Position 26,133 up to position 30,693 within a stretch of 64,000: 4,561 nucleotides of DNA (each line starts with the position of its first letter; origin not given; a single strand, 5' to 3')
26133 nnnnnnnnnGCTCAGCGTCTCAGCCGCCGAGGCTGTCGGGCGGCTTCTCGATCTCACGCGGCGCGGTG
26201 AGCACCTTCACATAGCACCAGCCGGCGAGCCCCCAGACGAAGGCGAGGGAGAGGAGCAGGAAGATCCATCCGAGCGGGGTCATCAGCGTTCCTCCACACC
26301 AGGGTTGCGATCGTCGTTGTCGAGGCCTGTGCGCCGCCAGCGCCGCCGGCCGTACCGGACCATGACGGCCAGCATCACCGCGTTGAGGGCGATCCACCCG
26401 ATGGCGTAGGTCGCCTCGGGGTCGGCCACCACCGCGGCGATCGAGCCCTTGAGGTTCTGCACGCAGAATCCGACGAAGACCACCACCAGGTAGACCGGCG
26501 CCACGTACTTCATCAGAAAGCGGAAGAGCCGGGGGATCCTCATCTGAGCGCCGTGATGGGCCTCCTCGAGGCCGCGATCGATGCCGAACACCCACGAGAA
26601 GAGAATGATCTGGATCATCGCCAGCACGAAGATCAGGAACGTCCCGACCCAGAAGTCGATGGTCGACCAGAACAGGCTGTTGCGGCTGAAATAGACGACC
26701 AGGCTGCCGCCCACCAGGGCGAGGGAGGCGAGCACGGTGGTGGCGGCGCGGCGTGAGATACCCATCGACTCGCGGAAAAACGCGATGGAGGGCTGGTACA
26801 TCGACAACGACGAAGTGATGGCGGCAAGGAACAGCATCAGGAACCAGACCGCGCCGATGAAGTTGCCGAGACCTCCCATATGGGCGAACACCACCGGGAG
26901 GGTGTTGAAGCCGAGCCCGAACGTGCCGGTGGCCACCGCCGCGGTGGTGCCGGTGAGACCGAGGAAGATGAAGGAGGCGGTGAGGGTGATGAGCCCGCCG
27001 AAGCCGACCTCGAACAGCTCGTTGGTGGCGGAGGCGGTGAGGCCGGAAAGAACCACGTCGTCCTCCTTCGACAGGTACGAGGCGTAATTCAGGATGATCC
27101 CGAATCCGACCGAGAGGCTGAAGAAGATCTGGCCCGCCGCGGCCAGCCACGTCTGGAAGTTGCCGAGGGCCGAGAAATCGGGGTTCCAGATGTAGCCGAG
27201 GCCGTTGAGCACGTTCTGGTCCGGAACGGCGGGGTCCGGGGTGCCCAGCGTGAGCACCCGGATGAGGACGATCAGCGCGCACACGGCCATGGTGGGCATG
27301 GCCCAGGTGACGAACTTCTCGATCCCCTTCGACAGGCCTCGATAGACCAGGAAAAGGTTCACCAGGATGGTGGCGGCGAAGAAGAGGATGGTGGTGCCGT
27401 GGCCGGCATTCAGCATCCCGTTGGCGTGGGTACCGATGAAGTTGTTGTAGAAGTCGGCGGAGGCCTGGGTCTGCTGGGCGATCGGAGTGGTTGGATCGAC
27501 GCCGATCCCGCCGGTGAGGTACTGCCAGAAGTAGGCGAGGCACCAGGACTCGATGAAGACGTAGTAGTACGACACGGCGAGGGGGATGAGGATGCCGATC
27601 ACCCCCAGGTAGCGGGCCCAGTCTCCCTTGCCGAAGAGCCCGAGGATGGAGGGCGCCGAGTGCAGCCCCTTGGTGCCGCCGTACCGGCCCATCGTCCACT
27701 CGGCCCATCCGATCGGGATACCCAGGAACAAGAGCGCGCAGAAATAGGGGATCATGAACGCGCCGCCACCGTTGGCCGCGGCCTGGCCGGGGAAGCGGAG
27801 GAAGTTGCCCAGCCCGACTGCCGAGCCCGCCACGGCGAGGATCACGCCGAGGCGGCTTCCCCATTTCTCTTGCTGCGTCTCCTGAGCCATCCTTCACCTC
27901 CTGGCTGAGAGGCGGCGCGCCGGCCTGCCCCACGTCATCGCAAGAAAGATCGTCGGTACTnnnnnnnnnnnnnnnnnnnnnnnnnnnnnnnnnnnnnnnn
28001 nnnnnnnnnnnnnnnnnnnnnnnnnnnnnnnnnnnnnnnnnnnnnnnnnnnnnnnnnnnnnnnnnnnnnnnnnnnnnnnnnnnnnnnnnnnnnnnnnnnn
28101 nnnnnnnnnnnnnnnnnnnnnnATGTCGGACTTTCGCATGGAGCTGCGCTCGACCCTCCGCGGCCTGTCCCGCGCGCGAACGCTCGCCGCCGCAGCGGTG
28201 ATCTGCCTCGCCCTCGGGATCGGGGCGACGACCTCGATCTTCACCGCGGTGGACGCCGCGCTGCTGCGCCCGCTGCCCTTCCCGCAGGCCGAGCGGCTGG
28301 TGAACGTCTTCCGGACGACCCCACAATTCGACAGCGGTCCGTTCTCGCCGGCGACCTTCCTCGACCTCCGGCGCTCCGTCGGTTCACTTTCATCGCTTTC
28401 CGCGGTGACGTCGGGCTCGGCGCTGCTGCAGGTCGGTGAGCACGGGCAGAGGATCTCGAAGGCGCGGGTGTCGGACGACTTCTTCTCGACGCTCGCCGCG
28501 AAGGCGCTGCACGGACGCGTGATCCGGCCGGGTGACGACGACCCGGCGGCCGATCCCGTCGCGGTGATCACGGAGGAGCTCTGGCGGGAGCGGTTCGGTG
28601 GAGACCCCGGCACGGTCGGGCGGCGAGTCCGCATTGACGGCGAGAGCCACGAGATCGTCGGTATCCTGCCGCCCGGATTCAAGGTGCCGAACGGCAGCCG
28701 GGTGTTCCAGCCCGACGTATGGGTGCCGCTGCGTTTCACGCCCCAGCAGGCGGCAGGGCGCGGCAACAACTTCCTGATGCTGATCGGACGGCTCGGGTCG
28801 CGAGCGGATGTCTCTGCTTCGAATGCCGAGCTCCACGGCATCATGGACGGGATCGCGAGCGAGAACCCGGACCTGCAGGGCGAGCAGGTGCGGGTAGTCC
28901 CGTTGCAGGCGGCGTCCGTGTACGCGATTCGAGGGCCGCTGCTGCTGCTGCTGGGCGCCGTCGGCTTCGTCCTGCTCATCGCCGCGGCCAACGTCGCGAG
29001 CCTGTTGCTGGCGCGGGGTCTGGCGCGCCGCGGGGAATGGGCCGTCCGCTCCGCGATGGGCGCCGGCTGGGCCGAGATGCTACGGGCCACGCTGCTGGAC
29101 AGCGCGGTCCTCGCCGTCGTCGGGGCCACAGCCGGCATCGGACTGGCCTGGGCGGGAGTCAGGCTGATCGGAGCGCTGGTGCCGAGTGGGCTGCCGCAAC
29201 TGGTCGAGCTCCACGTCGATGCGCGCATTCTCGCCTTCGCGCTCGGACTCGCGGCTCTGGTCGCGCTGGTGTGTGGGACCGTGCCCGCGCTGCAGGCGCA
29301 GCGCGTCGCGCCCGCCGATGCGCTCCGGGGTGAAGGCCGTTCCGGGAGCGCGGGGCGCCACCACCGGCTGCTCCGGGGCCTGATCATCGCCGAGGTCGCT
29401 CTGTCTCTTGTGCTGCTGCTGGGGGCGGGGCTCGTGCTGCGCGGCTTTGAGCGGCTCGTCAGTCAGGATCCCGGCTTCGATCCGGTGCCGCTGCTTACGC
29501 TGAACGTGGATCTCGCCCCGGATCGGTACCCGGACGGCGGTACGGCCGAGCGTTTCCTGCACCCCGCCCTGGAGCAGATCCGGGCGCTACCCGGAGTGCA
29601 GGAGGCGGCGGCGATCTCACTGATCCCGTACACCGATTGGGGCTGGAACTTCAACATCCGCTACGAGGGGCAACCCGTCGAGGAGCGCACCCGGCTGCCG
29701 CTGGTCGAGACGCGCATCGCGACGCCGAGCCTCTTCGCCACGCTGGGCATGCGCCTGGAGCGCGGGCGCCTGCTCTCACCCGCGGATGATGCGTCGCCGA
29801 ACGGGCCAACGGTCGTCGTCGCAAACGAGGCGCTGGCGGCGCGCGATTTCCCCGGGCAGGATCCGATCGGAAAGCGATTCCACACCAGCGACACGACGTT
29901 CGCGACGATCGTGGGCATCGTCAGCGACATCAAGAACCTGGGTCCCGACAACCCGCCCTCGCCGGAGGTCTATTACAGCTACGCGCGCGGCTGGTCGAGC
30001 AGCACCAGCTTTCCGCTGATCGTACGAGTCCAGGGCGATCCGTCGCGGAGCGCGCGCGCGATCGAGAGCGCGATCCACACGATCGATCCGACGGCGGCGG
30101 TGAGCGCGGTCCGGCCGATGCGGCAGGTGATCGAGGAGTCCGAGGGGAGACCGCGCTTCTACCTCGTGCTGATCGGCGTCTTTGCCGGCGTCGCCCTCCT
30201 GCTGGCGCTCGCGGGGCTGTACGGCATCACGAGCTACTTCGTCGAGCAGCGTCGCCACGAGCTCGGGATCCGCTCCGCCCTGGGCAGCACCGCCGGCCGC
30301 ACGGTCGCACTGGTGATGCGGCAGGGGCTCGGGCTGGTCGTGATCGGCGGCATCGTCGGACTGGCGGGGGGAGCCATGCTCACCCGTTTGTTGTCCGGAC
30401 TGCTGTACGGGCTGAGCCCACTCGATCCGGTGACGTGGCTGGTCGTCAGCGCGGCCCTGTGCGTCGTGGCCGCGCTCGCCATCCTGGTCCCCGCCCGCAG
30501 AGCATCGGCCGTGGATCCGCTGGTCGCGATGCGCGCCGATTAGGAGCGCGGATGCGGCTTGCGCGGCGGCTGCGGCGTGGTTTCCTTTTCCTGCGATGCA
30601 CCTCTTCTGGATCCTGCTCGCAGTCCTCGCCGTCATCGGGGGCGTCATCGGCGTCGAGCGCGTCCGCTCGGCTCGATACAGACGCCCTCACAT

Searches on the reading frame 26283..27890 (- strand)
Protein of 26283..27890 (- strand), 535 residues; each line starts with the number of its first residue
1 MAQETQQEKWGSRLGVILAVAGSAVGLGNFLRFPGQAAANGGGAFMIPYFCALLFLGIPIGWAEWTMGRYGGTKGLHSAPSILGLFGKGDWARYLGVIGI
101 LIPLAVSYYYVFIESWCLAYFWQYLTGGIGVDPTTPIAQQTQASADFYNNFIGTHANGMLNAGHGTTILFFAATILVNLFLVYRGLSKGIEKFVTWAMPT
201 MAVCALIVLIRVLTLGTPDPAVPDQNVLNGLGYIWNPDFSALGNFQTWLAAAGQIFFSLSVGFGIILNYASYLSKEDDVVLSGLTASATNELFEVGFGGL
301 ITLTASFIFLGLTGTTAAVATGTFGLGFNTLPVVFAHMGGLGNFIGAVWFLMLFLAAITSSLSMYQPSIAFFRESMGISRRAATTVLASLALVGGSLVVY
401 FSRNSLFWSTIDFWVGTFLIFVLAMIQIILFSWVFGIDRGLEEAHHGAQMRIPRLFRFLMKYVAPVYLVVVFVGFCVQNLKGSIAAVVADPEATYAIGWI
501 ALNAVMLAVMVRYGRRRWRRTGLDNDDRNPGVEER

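Call 79: search_protein_families(library=pfam, proteins=[window:26283-27890:-])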
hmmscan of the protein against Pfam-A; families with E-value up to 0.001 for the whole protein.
window:26283-27890:- (535 aa): 1 family
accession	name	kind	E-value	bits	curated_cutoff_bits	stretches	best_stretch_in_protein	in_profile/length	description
PF00209.24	SNF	-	9.7e-49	166.9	27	1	8-510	2-514/524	Sodium:neurotransmitter symporter family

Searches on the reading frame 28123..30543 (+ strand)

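Call 79: search_protein_families(library=pfam, proteins=[window:28123-30543:+])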
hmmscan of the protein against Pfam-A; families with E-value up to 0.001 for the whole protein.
window:28123-30543:+ (806 aa): 2 families
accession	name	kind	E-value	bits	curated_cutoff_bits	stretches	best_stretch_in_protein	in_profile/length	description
PF12704.14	MacB_PCD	-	1.9e-33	116.9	27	2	23-237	2-204/207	MacB-like periplasmic core domain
PF02687.27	FtsX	-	2.7e-20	73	25.5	2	686-796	2-117/120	FtsX-like permease C-terminal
